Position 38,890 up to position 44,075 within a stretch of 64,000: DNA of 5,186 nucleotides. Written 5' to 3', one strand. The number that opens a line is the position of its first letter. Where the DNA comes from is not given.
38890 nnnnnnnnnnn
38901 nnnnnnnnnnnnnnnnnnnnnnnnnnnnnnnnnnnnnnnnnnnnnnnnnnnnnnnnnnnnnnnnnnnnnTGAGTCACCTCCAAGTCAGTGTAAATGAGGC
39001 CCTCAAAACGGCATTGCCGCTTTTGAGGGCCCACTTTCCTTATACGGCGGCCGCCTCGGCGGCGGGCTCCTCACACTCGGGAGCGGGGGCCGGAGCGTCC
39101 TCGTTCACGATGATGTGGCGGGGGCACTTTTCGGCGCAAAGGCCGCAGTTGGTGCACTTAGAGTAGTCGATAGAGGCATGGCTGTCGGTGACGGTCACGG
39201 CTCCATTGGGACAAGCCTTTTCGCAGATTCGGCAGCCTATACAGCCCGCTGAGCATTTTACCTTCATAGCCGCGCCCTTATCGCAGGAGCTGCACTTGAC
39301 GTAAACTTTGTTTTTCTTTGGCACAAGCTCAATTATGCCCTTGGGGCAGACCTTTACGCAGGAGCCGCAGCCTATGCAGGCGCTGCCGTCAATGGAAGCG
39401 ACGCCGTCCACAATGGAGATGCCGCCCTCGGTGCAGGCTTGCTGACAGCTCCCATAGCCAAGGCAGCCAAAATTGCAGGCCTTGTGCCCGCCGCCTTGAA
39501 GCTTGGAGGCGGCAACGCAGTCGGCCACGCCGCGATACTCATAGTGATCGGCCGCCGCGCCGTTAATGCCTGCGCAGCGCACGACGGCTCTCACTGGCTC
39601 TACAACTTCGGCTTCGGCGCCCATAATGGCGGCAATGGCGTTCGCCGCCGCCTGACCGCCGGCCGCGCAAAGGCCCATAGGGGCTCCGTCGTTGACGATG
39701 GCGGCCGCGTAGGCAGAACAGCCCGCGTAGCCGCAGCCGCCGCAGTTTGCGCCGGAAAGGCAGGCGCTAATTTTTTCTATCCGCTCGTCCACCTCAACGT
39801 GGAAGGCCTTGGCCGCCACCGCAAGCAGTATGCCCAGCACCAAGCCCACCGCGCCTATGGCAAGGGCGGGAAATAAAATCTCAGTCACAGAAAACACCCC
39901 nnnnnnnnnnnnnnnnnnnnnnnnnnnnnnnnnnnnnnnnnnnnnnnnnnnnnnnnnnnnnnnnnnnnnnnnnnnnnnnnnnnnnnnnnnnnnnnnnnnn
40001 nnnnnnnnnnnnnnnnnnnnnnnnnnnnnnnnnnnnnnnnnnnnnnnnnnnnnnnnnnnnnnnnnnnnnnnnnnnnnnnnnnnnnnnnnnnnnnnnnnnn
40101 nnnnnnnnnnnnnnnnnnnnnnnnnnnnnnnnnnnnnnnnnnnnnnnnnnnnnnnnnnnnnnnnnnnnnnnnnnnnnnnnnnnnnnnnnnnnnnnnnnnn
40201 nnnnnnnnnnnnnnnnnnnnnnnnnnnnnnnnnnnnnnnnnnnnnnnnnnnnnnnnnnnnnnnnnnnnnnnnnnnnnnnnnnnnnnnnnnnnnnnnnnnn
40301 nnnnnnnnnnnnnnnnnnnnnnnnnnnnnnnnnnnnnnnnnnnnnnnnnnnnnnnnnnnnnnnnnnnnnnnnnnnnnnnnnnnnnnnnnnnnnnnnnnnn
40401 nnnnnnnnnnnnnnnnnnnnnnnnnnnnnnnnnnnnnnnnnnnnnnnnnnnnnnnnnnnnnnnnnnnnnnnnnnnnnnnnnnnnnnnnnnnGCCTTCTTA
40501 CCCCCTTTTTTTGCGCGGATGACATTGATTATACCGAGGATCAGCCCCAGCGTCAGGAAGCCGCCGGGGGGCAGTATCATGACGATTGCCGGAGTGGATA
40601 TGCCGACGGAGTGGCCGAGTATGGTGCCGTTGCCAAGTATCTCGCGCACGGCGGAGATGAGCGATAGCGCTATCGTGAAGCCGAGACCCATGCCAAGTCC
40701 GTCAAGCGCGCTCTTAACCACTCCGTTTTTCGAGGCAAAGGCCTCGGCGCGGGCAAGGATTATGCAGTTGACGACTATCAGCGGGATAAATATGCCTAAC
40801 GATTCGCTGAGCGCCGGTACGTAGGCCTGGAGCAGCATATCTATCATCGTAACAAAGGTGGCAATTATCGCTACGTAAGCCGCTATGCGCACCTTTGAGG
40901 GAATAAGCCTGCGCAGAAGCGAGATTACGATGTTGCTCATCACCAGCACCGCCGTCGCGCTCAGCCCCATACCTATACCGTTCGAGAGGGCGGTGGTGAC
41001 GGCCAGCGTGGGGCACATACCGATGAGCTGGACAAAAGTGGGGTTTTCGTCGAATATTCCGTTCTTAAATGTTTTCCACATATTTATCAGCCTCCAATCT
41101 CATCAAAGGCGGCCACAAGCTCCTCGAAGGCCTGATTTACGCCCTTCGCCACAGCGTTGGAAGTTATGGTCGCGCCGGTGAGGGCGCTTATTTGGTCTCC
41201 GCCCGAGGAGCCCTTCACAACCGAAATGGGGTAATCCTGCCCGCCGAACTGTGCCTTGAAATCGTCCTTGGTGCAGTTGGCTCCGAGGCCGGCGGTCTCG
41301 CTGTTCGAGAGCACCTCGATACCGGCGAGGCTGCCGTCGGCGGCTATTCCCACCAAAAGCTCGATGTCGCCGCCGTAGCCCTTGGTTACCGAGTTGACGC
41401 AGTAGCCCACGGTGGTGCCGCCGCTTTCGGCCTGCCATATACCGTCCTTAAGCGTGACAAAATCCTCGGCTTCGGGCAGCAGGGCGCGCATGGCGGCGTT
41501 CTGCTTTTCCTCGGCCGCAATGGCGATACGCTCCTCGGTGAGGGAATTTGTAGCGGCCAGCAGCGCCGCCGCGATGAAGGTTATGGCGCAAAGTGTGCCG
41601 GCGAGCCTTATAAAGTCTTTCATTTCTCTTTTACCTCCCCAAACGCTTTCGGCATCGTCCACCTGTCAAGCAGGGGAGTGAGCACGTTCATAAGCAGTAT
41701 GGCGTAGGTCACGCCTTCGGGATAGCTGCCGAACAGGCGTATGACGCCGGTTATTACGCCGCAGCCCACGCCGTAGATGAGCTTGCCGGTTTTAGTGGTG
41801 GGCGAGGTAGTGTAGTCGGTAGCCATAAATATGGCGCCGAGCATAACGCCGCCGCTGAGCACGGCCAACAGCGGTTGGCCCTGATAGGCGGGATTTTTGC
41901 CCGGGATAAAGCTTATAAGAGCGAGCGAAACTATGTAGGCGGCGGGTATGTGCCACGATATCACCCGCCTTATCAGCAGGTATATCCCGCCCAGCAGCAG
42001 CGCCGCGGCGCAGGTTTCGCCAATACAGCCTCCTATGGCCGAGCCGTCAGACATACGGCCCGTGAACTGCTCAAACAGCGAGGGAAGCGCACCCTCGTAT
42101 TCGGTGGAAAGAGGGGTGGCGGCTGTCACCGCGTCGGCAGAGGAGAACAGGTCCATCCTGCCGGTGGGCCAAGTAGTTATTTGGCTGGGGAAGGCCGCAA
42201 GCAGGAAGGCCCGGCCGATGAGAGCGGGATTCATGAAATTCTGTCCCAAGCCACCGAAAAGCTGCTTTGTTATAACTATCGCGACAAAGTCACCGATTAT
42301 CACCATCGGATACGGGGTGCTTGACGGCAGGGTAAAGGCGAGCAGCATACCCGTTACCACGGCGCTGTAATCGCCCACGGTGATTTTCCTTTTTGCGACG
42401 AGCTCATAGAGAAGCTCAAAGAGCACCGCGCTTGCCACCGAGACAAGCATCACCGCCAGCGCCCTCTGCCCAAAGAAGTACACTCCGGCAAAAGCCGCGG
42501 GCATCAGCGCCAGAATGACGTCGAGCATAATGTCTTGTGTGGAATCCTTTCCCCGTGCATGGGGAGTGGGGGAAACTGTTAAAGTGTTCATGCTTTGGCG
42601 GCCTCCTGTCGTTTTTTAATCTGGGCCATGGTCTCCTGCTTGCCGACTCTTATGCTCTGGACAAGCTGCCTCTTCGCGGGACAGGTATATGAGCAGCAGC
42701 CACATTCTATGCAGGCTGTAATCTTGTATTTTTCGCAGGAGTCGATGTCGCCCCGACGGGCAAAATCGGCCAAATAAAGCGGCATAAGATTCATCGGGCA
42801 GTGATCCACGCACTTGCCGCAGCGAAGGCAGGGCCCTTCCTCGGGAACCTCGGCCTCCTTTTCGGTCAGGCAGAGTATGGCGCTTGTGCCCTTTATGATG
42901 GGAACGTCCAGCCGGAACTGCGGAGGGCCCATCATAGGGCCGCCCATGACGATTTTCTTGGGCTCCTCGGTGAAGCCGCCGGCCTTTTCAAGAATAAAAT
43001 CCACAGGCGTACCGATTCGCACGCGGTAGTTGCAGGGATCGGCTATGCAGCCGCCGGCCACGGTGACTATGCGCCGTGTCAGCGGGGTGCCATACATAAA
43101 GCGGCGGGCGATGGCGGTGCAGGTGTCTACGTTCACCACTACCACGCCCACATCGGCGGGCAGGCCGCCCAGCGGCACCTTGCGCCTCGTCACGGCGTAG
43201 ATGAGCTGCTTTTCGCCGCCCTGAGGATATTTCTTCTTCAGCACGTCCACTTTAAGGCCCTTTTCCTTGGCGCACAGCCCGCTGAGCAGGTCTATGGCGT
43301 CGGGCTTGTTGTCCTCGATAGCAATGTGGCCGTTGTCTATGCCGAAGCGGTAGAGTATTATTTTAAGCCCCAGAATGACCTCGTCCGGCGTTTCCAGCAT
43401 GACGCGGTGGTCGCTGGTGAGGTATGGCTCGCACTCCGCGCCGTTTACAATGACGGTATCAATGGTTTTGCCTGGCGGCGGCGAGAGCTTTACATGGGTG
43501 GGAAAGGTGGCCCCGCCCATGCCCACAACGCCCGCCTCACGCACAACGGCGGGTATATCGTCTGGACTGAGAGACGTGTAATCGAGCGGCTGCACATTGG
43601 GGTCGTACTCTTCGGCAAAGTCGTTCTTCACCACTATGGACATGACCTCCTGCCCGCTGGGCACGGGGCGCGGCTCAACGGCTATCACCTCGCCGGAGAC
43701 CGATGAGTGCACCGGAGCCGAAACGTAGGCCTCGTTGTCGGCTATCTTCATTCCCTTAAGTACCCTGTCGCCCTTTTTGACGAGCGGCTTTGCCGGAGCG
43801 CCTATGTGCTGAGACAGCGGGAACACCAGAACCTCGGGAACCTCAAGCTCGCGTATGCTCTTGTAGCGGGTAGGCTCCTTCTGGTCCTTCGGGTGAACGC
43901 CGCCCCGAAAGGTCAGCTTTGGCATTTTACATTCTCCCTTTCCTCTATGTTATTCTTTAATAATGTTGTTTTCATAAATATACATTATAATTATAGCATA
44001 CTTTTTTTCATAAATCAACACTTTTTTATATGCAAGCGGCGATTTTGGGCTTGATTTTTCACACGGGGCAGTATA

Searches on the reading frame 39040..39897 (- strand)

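Call 95: search_protein_families(library=pfam, proteins=[window:39040-39897:-], max_evalue=0.0001)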
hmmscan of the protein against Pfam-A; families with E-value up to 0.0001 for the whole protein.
window:39040-39897:- (285 aa): 12 families
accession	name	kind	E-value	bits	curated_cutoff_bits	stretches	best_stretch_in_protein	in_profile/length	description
PF00037.32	Fer4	-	4.5e-15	55.2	21.1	2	242-263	2-23/24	4Fe-4S binding domain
PF13187.11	Fer4_9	-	3.8e-14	52.9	27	2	219-262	2-51/52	4Fe-4S dicluster domain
PF14697.11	Fer4_21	-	6.1e-13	49.1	35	3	145-190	8-58/59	4Fe-4S dicluster domain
PF12838.12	Fer4_7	-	1.3e-11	45.2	27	1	219-261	2-51/52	4Fe-4S dicluster domain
PF12837.12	Fer4_6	-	2.7e-11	43.3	25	2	166-189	1-24/24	4Fe-4S binding domain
PF13237.11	Fer4_10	-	1e-10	41.8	25.5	1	216-259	6-53/53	4Fe-4S dicluster domain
PF04060.18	FeS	-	9.1e-10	38.5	23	1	49-77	3-31/33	Putative Fe-S cluster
PF12797.12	Fer4_2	-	1.2e-07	31.7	24.5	1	169-185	5-21/22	4Fe-4S binding domain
PF13534.11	Fer4_17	-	2.2e-07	31.7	22.2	1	173-232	1-59/61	4Fe-4S dicluster domain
PF13484.11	Fer4_16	-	3.9e-06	28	30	0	174-231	2-65/66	4Fe-4S double cluster binding domain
PF12800.12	Fer4_4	-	4.6e-05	23.9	24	0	172-187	2-17/17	4Fe-4S binding domain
PF12798.12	Fer4_3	-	9e-05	23.5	27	0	174-188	1-15/15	4Fe-4S binding domain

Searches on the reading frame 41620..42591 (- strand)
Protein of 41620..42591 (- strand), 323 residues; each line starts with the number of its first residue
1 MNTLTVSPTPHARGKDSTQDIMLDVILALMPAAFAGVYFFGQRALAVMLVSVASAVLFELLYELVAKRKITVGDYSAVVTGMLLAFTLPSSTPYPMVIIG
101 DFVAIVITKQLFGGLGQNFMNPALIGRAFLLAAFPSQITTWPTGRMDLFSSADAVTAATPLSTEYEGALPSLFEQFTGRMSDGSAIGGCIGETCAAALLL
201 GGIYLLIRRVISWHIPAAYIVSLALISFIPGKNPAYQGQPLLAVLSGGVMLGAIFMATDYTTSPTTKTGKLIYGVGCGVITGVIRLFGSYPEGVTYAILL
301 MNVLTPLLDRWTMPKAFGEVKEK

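Call 95: search_protein_families(library=pfam, proteins=[window:41620-42591:-], max_evalue=0.0001)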
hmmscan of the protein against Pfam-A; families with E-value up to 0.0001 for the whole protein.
window:41620-42591:- (323 aa): 1 family
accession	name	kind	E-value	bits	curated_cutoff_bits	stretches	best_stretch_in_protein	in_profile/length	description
PF03116.20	NQR2_RnfD_RnfE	-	1.7e-116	389.2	27.7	1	5-318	1-296/296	NQR2, RnfD, RnfE family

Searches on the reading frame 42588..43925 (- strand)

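Call 95: search_protein_families(library=pfam, proteins=[window:42588-43925:-], max_evalue=0.0001)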
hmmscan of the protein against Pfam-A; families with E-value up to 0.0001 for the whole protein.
window:42588-43925:- (445 aa): 6 families
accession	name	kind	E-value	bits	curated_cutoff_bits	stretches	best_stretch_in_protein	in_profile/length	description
PF01512.22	Complex1_51K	-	1.9e-53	180.9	31.2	1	128-273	1-149/150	Nuo51 FMN-binding domain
PF13375.12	RnfC_N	-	3e-38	130.4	25.6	1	5-103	2-100/101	RnfC Barrel sandwich hybrid domain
PF10531.15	SLBB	-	9.7e-14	51.4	27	1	286-334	1-54/55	SLBB domain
PF12838.12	Fer4_7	-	4.4e-05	24.3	27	0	366-417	2-50/52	4Fe-4S dicluster domain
PF13237.11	Fer4_10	-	5.1e-05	23.5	25.5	0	364-416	7-53/53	4Fe-4S dicluster domain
PF13187.11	Fer4_9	-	5.8e-05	23.5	27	0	366-418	2-50/52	4Fe-4S dicluster domain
